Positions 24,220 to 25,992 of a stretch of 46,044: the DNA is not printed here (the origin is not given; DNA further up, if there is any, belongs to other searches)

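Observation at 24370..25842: Radical SAM + SPASM domain covalently fused to an ApeP/FabA-like hot-dog dehydratase domain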

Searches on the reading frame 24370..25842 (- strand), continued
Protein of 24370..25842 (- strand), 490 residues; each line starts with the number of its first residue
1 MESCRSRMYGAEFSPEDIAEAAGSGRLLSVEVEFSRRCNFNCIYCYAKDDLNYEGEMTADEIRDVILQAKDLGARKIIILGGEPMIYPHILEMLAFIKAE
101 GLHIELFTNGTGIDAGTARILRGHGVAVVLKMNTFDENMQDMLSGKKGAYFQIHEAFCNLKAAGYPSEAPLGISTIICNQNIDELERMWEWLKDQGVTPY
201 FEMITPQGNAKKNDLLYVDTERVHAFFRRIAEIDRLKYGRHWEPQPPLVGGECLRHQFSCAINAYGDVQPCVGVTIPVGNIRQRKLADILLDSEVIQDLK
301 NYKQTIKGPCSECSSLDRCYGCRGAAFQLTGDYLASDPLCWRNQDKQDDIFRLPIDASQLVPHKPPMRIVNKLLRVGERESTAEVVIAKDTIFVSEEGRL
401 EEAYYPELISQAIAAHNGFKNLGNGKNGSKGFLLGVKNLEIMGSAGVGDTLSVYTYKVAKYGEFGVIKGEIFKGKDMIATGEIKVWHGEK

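Call 53: find_homologous_proteins(query=L080:10001-11455:+, max_evalue=1e-20)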
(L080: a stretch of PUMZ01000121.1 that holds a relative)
Query L080:10001-11455:+ (485 aa): 1876 proteins with E <= 1e-20 among 8000 candidates; the best 120 are listed.
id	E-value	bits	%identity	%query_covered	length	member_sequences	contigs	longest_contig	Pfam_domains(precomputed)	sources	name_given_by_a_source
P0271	0.0e+0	1131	100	100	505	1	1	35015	PF13186.12,PF04055.28,PF22817.3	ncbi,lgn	-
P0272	1.4e-235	801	70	99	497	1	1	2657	PF13186.12,PF04055.28,PF22817.3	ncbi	-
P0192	3.8e-229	779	69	99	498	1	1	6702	PF13186.12,PF04055.28,PF22817.3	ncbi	-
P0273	1.2e-225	768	68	100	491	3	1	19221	PF13186.12,PF04055.28,PF13353.12,PF22817.3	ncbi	-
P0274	5.3e-216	736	65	99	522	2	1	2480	PF13186.12,PF04055.28,PF22817.3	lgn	-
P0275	3.0e-211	720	63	100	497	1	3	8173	PF13186.12,PF04055.28,PF22817.3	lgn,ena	-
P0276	7.1e-211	719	63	99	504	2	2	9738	PF13186.12,PF04055.28,PF22817.3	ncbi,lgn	ncbi:MAG: radical SAM protein [Planctomycetota bacterium]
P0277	8.6e-199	679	60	100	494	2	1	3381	PF13186.12,PF04055.28,PF22817.3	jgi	-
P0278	7.3e-198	676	58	100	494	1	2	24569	PF13186.12,PF04055.28,PF13353.12,PF22817.3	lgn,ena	-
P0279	6.4e-197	673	60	99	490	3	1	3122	PF13186.12,PF04055.28,PF13353.12,PF22817.3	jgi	jgi:radical SAM protein with 4Fe4S-binding SPASM domain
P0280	3.1e-194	664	58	100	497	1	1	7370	PF13186.12,PF04055.28,PF13353.12,PF22817.3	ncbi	-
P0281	8.8e-194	663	60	99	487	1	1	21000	PF13186.12,PF04055.28,PF13353.12,PF22817.3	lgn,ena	-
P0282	1.1e-192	659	60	99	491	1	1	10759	PF13186.12,PF04055.28,PF13353.12,PF22817.3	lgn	-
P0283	2.3e-190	651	57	100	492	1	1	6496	PF13186.12,PF04055.28,PF13353.12,PF22817.3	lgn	-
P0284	9.6e-190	649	57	100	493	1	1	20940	PF13186.12,PF04055.28,PF22817.3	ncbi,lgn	-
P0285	1.3e-189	649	59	100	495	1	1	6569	PF13186.12,PF04055.28,PF13353.12,PF22817.3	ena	-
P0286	3.6e-182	624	57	94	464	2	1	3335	PF13186.12,PF04055.28,PF13353.12,PF22817.3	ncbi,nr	ncbi:MAG: radical SAM protein [Planctomycetes bacterium]|nr:radical SAM protein [Planctomycetota bac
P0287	8.3e-182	623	55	100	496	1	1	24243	PF13186.12,PF04055.28,PF22817.3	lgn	-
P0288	1.8e-180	619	55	98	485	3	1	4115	PF13186.12,PF04055.28,PF13353.12,PF22817.3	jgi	jgi:radical SAM protein with 4Fe4S-binding SPASM domain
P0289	2.5e-175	602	55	99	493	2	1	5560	PF13186.12,PF04055.28,PF22817.3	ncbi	-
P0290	1.1e-170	586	55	100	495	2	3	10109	PF13186.12,PF04055.28,PF13353.12,PF22817.3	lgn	-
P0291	1.2e-170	586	54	99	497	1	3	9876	PF13186.12,PF04055.28,PF22817.3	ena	-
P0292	3.2e-166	572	52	99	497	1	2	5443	PF13186.12,PF04055.28,PF22817.3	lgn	-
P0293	6.7e-165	567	53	100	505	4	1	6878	PF13186.12,PF04055.28,PF22817.3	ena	-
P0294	1.2e-164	567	53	99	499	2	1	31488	PF13186.12,PF04055.28,PF22817.3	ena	-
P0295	1.1e-162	560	51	100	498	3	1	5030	PF13186.12,PF04055.28,PF22817.3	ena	-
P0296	1.6e-161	556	51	99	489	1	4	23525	PF13186.12,PF04055.28,PF22817.3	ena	-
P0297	2.4e-161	556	51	99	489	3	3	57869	PF13186.12,PF04055.28,PF13353.12,PF22817.3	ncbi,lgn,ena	-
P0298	5.0e-161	555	53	100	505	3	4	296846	PF13186.12,PF04055.28,PF13353.12,PF22817.3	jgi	jgi:radical SAM protein with 4Fe4S-binding SPASM domain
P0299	1.2e-160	553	53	100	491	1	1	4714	PF13186.12,PF04055.28,PF22817.3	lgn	-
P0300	1.7e-160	553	51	98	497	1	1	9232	PF13186.12,PF04055.28,PF22817.3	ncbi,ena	-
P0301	1.9e-160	553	50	99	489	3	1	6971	PF13186.12,PF04055.28,PF13353.12,PF22817.3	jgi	-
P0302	4.9e-160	551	54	94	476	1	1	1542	PF13186.12,PF04055.28,PF22817.3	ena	-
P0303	5.5e-160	551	51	100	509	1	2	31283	PF13186.12,PF04055.28,PF22817.3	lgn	-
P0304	7.4e-160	551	51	100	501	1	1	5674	PF13186.12,PF04055.28,PF22817.3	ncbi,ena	-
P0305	1.1e-159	550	52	100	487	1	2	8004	PF13186.12,PF04055.28,PF22817.3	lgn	-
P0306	1.3e-159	550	51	100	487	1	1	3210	PF13186.12,PF04055.28,PF22817.3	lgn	-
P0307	1.4e-159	550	50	99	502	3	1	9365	PF13186.12,PF04055.28,PF22817.3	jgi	jgi:radical SAM protein with 4Fe4S-binding SPASM domain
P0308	1.9e-159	549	51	100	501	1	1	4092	PF13186.12,PF04055.28,PF22817.3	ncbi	-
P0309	1.9e-159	549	51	99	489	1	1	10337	PF13186.12,PF04055.28,PF22817.3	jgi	jgi:radical SAM protein with 4Fe4S-binding SPASM domain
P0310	8.8e-159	547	52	100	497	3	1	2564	PF13186.12,PF04055.28,PF22817.3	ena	-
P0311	1.6e-158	546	50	99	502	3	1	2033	PF13186.12,PF04055.28,PF22817.3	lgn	-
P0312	2.1e-158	546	50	100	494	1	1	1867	PF13186.12,PF04055.28,PF22817.3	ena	-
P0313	2.5e-158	546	49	99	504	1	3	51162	PF13186.12,PF04055.28,PF22817.3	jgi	jgi:radical SAM protein with 4Fe4S-binding SPASM domain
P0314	5.1e-158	545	49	100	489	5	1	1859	PF13186.12,PF04055.28,PF22817.3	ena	-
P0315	7.1e-158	544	51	100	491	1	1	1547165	PF13186.12,PF04055.28,PF13353.12,PF22817.3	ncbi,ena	-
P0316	1.0e-157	544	50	100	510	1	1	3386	PF13186.12,PF04055.28,PF13353.12,PF22817.3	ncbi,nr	ncbi:MAG: radical SAM protein [Lentisphaerae bacterium]|nr:radical SAM protein [Lentisphaerota bacte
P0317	3.5e-157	542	48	100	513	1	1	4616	PF13186.12,PF04055.28,PF22817.3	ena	-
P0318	5.2e-157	541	51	100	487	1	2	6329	PF13186.12,PF04055.28,PF22817.3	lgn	-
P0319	6.2e-157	541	49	100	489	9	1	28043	PF13186.12,PF04055.28,PF13353.12,PF22817.3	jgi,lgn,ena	-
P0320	8.0e-157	541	52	100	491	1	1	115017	PF13186.12,PF04055.28,PF22817.3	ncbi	-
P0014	1.1e-156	540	50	100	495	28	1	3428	PF13186.12,PF04055.28,PF13353.12,PF22817.3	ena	-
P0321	1.7e-156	540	50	100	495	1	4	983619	PF13186.12,PF04055.28,PF13353.12,PF22817.3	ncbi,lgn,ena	-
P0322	3.3e-156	539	50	100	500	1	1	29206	PF13186.12,PF04055.28,PF22817.3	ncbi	-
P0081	4.3e-156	538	50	100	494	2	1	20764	PF13186.12,PF04055.28,PF22817.3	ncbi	ncbi:MAG TPA: radical SAM protein [Nitrospirota bacterium]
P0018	6.0e-156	538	50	100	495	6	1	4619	PF13186.12,PF04055.28,PF13353.12,PF22817.3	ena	-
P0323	6.4e-156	538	51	100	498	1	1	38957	PF13186.12,PF04055.28,PF22817.3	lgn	-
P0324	9.8e-156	537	50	100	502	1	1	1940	PF13186.12,PF04055.28,PF22817.3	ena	-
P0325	1.2e-155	537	50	100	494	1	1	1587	PF13186.12,PF04055.28,PF22817.3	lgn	-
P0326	1.3e-155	537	50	100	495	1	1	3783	PF13186.12,PF04055.28,PF13353.12,PF22817.3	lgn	-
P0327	1.5e-155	537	51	100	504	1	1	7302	PF13186.12,PF04055.28,PF22817.3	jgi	jgi:radical SAM protein with 4Fe4S-binding SPASM domain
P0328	1.5e-155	537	49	100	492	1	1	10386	PF13186.12,PF04055.28,PF22817.3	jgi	-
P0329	1.7e-155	536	50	100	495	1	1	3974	PF13186.12,PF04055.28,PF13353.12,PF22817.3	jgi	-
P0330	1.8e-155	536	50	99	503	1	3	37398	PF13186.12,PF04055.28,PF22817.3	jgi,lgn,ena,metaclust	metaclust:\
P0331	2.7e-155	536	51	100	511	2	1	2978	PF13186.12,PF04055.28,PF22817.3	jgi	-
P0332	4.4e-155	535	50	100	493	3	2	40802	PF13186.12,PF04055.28,PF13353.12,PF22817.3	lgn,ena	-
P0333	6.6e-155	534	48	100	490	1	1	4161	PF13186.12,PF04055.28,PF22817.3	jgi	jgi:radical SAM protein with 4Fe4S-binding SPASM domain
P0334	6.8e-155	534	51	100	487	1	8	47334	PF13186.12,PF04055.28,PF22817.3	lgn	-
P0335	9.1e-155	534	49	99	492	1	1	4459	PF13186.12,PF04055.28,PF22817.3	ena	-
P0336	9.1e-155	534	52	98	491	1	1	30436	PF13186.12,PF04055.28,PF22817.3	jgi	jgi:radical SAM protein with 4Fe4S-binding SPASM domain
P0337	9.2e-155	534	50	99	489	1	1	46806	PF13186.12,PF04055.28,PF13353.12,PF22817.3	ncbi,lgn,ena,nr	ncbi:MAG: radical SAM protein [Kiritimatiellae bacterium]|nr:radical SAM protein [Kiritimatiellia ba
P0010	9.2e-155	534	50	100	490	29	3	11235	PF13186.12,PF04055.28,PF13353.12,PF22817.3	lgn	-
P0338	1.0e-154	534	50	100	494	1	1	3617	PF13186.12,PF04055.28,PF22817.3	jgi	jgi:radical SAM protein with 4Fe4S-binding SPASM domain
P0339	1.2e-154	534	50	100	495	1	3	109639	PF13186.12,PF04055.28,PF13353.12,PF22817.3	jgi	-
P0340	1.2e-154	534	51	100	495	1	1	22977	PF13186.12,PF04055.28,PF13353.12,PF22817.3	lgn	-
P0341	1.4e-154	533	50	100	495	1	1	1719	PF13186.12,PF04055.28,PF13353.12,PF22817.3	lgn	-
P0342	1.5e-154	533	49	100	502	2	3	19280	PF13186.12,PF04055.28,PF13353.12,PF22817.3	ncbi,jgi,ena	-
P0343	1.8e-154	533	50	100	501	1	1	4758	PF13186.12,PF04055.28,PF22817.3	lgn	-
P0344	1.8e-154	533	49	100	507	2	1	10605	PF13186.12,PF04055.28,PF22817.3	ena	-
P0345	2.1e-154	533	51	98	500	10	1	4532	PF13186.12,PF04055.28,PF22817.3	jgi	-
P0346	2.2e-154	533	50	100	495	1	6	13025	PF13186.12,PF04055.28,PF22817.3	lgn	-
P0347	2.3e-154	533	50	98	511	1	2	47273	PF13186.12,PF04055.28,PF22817.3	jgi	jgi:radical SAM protein with 4Fe4S-binding SPASM domain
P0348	2.4e-154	533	49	100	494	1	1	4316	PF13186.12,PF04055.28,PF22817.3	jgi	jgi:radical SAM protein with 4Fe4S-binding SPASM domain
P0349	2.4e-154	533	49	99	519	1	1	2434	PF13186.12,PF04055.28,PF22817.3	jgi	jgi:radical SAM protein with 4Fe4S-binding SPASM domain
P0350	2.4e-154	533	50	100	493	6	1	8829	PF13186.12,PF04055.28,PF22817.3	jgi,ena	-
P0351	2.5e-154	533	49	100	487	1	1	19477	PF13186.12,PF04055.28,PF22817.3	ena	-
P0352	3.6e-154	532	50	100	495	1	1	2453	PF13186.12,PF04055.28,PF13353.12,PF22817.3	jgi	jgi:radical SAM protein with 4Fe4S-binding SPASM domain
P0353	3.8e-154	532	50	100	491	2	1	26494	PF13186.12,PF04055.28,PF22817.3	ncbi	-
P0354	3.9e-154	532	49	100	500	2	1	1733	PF13186.12,PF04055.28,PF22817.3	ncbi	-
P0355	4.6e-154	532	50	100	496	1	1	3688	PF13186.12,PF04055.28,PF13353.12,PF22817.3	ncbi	-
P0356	5.3e-154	531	51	100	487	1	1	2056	PF13186.12,PF04055.28,PF22817.3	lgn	-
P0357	5.7e-154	531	49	100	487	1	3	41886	PF13186.12,PF04055.28,PF22817.3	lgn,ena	-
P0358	5.7e-154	531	50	99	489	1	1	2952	PF13186.12,PF04055.28,PF13353.12,PF22817.3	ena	-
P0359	6.3e-154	531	51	100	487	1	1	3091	PF13186.12,PF04055.28,PF22817.3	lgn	-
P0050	6.4e-154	531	50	100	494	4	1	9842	PF13186.12,PF04055.28,PF22817.3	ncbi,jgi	jgi:radical SAM protein with 4Fe4S-binding SPASM domain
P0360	6.6e-154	531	49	100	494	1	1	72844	PF13186.12,PF04055.28,PF13353.12,PF22817.3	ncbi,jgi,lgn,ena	ncbi:MAG: radical SAM protein [Nitrospirota bacterium]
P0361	6.6e-154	531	51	100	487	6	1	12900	PF13186.12,PF04055.28,PF22817.3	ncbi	-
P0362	6.8e-154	531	50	100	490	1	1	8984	PF13186.12,PF04055.28,PF13353.12,PF22817.3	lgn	-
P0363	7.9e-154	531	51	100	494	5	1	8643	PF13186.12,PF04055.28,PF22817.3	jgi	-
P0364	9.3e-154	531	51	98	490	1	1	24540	PF13186.12,PF04055.28,PF22817.3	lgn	-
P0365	9.4e-154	531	50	100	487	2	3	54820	PF13186.12,PF04055.28,PF22817.3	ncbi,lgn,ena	-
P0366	1.0e-153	531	49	100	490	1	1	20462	PF13186.12,PF04055.28,PF13353.12,PF22817.3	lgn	-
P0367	1.0e-153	531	50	100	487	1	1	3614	PF13186.12,PF04055.28,PF22817.3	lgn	-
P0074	1.0e-153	530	50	100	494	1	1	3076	PF13186.12,PF04055.28,PF22817.3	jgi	jgi:radical SAM protein with 4Fe4S-binding SPASM domain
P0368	1.2e-153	530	50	100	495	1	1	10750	PF13186.12,PF04055.28,PF22817.3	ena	-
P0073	1.4e-153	530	50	100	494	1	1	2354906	PF13186.12,PF04055.28,PF22817.3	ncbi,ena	-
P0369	1.5e-153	530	50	100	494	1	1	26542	PF13186.12,PF04055.28,PF13353.12,PF22817.3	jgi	jgi:radical SAM protein with 4Fe4S-binding SPASM domain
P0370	1.6e-153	530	51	100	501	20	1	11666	PF13186.12,PF04055.28,PF13353.12,PF22817.3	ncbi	-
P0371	1.7e-153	530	50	98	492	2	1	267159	PF13186.12,PF04055.28,PF22817.3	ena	-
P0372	1.8e-153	530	49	100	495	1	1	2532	PF13186.12,PF04055.28,PF22817.3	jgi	jgi:radical SAM protein with 4Fe4S-binding SPASM domain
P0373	2.2e-153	529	49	100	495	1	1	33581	PF13186.12,PF04055.28,PF22817.3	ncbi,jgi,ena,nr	ncbi:MAG TPA: radical SAM protein [Nitrospirota bacterium]|nr:radical SAM protein [Nitrospirota bact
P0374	2.3e-153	529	50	100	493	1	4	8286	PF13186.12,PF04055.28,PF22817.3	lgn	-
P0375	2.3e-153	529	52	98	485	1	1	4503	PF13186.12,PF04055.28,PF22817.3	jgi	jgi:radical SAM protein with 4Fe4S-binding SPASM domain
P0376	2.7e-153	529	51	98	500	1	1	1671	PF13186.12,PF04055.28,PF22817.3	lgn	-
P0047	2.9e-153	529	49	100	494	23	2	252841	PF13186.12,PF04055.28,PF22817.3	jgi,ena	-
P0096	3.2e-153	529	49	100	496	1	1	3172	PF13186.12,PF04055.28,PF13353.12,PF22817.3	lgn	-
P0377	3.2e-153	529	47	99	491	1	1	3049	PF13186.12,PF04055.28,PF22817.3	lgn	-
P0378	3.4e-153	529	51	100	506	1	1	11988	PF13186.12,PF04055.28,PF22817.3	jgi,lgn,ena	-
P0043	3.4e-153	529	50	98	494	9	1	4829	PF13186.12,PF04055.28,PF13353.12,PF22817.3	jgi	jgi:radical SAM protein with 4Fe4S-binding SPASM domain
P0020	3.5e-153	529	50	98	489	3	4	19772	PF13186.12,PF04055.28,PF13353.12,PF22817.3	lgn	-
